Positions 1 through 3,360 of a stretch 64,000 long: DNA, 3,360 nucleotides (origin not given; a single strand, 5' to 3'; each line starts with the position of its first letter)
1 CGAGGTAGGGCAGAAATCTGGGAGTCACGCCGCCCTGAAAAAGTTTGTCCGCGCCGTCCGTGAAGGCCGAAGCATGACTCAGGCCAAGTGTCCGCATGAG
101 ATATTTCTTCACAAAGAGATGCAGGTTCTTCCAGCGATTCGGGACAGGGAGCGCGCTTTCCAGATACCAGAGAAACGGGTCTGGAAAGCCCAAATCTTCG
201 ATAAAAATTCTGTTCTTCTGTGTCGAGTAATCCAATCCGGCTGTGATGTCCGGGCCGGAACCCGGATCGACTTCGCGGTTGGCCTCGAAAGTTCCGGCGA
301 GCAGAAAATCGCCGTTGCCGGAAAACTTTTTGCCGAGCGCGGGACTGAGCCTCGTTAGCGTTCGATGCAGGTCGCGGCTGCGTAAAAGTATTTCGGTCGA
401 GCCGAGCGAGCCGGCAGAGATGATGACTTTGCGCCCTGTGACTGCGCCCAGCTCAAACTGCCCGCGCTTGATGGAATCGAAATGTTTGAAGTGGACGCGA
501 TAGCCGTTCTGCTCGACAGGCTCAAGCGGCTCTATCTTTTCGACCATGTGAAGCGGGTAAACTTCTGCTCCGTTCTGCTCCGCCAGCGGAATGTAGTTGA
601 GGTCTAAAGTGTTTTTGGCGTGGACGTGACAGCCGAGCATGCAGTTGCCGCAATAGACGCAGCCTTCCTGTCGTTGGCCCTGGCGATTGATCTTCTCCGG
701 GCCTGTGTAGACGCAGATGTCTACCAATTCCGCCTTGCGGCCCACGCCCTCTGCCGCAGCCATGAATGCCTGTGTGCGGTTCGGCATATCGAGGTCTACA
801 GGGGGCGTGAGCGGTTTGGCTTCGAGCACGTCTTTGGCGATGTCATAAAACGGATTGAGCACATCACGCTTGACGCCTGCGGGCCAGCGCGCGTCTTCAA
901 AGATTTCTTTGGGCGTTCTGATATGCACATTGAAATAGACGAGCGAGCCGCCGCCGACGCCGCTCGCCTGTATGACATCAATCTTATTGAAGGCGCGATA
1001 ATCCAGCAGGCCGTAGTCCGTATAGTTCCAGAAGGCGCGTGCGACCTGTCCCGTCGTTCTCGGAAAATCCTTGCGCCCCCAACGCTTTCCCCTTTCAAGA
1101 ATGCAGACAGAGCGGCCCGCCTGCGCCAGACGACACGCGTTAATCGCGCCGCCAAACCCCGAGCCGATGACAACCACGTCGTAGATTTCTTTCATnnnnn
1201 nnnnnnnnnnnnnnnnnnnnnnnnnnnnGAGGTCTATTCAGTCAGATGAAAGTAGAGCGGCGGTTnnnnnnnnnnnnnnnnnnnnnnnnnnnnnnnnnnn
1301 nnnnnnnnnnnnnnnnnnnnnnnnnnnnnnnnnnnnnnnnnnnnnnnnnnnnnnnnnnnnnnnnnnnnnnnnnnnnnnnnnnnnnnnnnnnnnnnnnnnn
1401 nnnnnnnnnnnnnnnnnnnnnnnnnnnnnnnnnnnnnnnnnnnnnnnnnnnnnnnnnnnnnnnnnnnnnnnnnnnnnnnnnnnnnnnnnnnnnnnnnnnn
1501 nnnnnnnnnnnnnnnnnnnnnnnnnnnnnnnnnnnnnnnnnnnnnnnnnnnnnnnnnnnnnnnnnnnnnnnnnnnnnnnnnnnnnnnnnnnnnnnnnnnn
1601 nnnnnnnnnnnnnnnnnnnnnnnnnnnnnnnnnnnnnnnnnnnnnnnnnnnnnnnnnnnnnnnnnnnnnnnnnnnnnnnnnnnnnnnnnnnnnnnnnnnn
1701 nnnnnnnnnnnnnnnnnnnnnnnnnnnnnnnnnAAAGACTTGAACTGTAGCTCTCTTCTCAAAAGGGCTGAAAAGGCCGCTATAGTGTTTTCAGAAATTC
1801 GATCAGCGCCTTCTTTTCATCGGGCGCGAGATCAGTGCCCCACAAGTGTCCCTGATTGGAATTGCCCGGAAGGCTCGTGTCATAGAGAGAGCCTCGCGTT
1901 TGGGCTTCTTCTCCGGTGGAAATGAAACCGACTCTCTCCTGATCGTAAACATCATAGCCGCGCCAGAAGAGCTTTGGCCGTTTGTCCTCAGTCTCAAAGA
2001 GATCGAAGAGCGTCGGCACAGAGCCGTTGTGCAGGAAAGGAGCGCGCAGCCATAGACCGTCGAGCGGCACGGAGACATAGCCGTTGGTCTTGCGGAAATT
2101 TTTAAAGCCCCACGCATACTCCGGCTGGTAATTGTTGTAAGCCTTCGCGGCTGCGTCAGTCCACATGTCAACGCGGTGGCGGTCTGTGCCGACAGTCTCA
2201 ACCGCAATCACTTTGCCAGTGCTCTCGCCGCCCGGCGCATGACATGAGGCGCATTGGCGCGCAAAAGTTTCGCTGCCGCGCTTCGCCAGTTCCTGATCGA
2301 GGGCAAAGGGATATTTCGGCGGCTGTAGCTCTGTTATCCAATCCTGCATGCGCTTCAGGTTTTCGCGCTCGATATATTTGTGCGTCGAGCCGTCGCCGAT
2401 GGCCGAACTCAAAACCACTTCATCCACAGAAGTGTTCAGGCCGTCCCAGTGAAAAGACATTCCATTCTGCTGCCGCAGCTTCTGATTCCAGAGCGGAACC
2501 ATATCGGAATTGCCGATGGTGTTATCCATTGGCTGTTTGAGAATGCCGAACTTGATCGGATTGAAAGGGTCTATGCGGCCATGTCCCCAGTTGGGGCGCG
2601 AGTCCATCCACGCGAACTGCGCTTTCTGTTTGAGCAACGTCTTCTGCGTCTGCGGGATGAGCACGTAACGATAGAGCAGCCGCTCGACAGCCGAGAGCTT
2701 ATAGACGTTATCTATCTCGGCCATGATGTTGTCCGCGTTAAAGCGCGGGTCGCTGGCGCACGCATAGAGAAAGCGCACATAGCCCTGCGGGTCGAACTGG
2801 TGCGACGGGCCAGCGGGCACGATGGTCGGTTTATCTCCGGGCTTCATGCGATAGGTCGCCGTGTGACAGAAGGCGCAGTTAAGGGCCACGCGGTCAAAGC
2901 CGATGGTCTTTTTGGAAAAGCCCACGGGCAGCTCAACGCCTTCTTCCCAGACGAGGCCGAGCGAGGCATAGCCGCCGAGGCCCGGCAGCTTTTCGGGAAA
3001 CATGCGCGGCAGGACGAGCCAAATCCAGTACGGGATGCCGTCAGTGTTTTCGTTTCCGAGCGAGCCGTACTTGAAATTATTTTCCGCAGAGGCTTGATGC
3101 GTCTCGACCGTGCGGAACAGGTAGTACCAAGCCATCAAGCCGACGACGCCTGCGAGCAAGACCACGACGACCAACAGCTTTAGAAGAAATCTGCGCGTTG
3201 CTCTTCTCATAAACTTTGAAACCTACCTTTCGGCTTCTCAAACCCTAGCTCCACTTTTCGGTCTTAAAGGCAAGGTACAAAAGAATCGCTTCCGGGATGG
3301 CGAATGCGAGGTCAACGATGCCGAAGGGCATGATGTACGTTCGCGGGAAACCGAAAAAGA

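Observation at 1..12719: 12.7-kb co-directional redox cluster: two GMC flavoprotein oxidoreductases and two membrane-anchored di-heme CCP/MauG-like cytochromes, plus OYE, hydrolase and metallophosphoesterase genes. Candidate undescribed oxidase/quinol-peroxidase system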

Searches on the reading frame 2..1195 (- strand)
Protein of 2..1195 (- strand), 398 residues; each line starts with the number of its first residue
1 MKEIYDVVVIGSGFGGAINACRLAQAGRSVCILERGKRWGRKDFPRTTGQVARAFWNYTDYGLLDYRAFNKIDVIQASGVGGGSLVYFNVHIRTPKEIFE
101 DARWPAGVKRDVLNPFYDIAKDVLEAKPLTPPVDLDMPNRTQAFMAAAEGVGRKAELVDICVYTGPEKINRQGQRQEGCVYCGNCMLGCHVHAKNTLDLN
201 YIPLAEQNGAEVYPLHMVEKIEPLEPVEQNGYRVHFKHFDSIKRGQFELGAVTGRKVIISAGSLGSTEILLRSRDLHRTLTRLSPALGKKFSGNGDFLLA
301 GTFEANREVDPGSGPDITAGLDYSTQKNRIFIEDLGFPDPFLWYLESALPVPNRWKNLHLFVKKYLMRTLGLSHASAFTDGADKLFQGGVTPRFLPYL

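Call 6: search_protein_families(library=pfam, proteins=[window:2-1195:-], max_evalue=0.01)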
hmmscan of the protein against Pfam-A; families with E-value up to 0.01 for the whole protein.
window:2-1195:- (398 aa): 8 families
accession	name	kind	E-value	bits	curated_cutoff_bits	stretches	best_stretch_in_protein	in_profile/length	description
PF00732.25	GMC_oxred_N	-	3.5e-13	50.3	23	1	72-273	18-200/218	GMC oxidoreductase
PF01266.30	DAO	-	2.5e-07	31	27.9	1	6-60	1-56/353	FAD dependent oxidoreductase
PF00890.30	FAD_binding_2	-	4.3e-05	23.3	20.4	1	6-38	1-33/414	FAD binding domain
PF13450.12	NAD_binding_8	-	5.6e-05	23.8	21.9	1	9-40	1-32/68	NAD(P)-binding Rossmann-like domain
PF03486.20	HI0933_like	-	0.00012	22.1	50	1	6-42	2-38/244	HI0933-like protein Rossmann domain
PF07992.20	Pyr_redox_2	-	0.00078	19.4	26.1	1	5-38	1-34/291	Pyridine nucleotide-disulphide oxidoreductase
PF12831.13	FAD_oxidored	-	0.0014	18.5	27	1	6-40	1-35/416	FAD dependent oxidoreductase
PF01494.25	FAD_binding_3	-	0.0033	17.2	22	1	5-63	2-58/349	FAD binding domain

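Call 7: search_protein_families(library=ncbifam, proteins=[window:2-1195:-], max_evalue=0.01)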
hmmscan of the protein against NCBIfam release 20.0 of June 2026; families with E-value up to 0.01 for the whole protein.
window:2-1195:- (398 aa): 41 families (the best 25 are shown)
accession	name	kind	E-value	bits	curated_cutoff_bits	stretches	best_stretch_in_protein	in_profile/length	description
NF058674.1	CholsOxChoxAB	equivalog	1.7e-52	178.6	850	1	5-309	6-321/535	cholesterol oxidase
TIGR04542.1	GMC_mycofac_2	equivalog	4.2e-10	39.3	400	1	6-145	1-136/425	mycofactocin system GMC family oxidoreductase MftG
TIGR02032.1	GG-red-SF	subfamily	1.1e-06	28.6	158.8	1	5-39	1-35/297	geranylgeranyl reductase family protein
TIGR01350.1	lipoamide_DH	equivalog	1.6e-05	23.8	408.8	1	5-40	2-36/461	dihydrolipoyl dehydrogenase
TIGR02734.1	crtI_fam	subfamily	3.6e-05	22.6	238.1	1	7-40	1-34/504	phytoene desaturase family protein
NF003585.0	PRK05249.1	equivalog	5.5e-05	22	465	1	4-40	6-42/464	Si-specific NAD(P)(+) transhydrogenase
NF053717.1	VnlPnlRedVprA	equivalog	6e-05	22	600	1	2-40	4-42/481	vinyl phenol reductase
NF058655.1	CrtID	equivalog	0.00011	21.2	640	1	7-40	1-34/478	bifunctional phytoene desaturase/3,4-desaturase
NF002550.0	PRK02106.1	subfamily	0.00015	20.4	605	1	2-42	3-44/563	choline dehydrogenase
NF045637.1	carotdesatCrtDProt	equivalog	0.00036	19.2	580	1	7-42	1-36/485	1-hydroxycarotenoid 3,4-desaturase CrtD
NF050086.1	pipecolate_AmaA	exception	0.00043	19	600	1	5-57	26-77/425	L-pipecolate oxidase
NF004829.0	PRK06183.1-3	subfamily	0.00047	19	390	1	3-38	7-42/520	bifunctional 3-(3-hydroxy-phenyl)propionate/3-hydroxycinnamic acid hydroxylase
NF005691.0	PRK07494.1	equivalog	0.00064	18.4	459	1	2-39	6-43/404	UbiH/UbiF family hydroxylase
NF007542.0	PRK10157.1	subfamily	0.00071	18.4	610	1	3-44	4-45/428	FAD-dependent oxidoreductase FixC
NF005313.0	PRK06847.1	subfamily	0.001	18.1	372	1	1-40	1-40/375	hypothetical protein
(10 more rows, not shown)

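Call 84: search_protein_families(library=padloc, proteins=[window:2-1195:-], max_evalue=0.001)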
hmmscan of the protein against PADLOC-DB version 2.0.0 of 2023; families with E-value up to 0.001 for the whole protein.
window:2-1195:- (398 aa): 0 families
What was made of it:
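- Tried and rejected: Anti-phage defence: no PADLOC hits (call 84).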

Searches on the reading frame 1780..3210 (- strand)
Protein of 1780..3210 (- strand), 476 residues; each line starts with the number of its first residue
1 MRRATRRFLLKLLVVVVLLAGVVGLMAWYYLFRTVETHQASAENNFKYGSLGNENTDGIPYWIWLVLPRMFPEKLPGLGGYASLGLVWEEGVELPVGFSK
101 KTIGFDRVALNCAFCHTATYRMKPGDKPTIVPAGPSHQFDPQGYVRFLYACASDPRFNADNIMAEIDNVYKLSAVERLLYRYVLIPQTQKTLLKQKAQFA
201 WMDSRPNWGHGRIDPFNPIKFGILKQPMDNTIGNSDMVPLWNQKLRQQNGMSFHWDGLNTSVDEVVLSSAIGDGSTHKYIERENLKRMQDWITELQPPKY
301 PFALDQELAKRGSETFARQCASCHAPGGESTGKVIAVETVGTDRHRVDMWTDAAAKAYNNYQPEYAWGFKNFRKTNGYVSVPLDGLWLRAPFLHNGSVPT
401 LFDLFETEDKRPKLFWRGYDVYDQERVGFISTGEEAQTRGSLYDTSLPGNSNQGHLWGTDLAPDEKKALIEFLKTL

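Call 6: search_protein_families(library=pfam, proteins=[window:1780-3210:-], max_evalue=0.01)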
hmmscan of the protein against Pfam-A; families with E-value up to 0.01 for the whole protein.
window:1780-3210:- (476 aa): 3 families
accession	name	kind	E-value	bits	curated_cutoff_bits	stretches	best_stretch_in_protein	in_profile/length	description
PF21419.2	RoxA-like_Cyt-c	-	4.1e-14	52.3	26.7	1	377-415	1-38/39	RoxA-like, cytochrome c-like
PF00034.26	Cytochrom_C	-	5.5e-07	31.3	21.3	1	309-375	1-65/90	Cytochrome c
PF13442.11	Cytochrome_CBB3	-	2.2e-06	28.3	27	1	309-330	3-24/68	Cytochrome C oxidase, cbb3-type, subunit III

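Call 7: search_protein_families(library=ncbifam, proteins=[window:1780-3210:-], max_evalue=0.01)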
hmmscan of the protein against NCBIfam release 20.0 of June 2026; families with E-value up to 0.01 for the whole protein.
window:1780-3210:- (476 aa): 7 families
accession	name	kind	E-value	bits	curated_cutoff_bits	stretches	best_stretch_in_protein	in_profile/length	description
NF040606.1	CytoC_perox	subfamily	2.2e-53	182.3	150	2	368-475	416-524/524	di-heme-cytochrome C peroxidase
NF051462.1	RoxC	equivalog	6.1e-23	80.9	900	3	368-426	645-699/812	putative rubber dioxygenase RoxC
NF050034.1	RoxB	equivalog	4.4e-19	68.4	900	3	373-417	474-519/652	rubber dioxygenase RoxB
NF050033.2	RoxA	exception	1.1e-17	63.9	1000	1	367-420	501-553/673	rubber dioxygenase RoxA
TIGR00782.1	ccoP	equivalog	0.0018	17.6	179.95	1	279-329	176-223/285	cytochrome-c oxidase, cbb3-type subunit III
NF050122.1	bc1_QcrC_actin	exception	0.009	15.3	200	0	306-331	38-63/253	cytochrome bc1 complex diheme cytochrome c subunit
NF052246.1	SorB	equivalog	0.0091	16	93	0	101-123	17-40/80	SorB family sulfite dehydrogenase c-type cytochrome subunit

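Call 84: search_protein_families(library=padloc, proteins=[window:1780-3210:-], max_evalue=0.001)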
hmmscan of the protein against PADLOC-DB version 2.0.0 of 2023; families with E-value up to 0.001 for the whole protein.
window:1780-3210:- (476 aa): 0 families
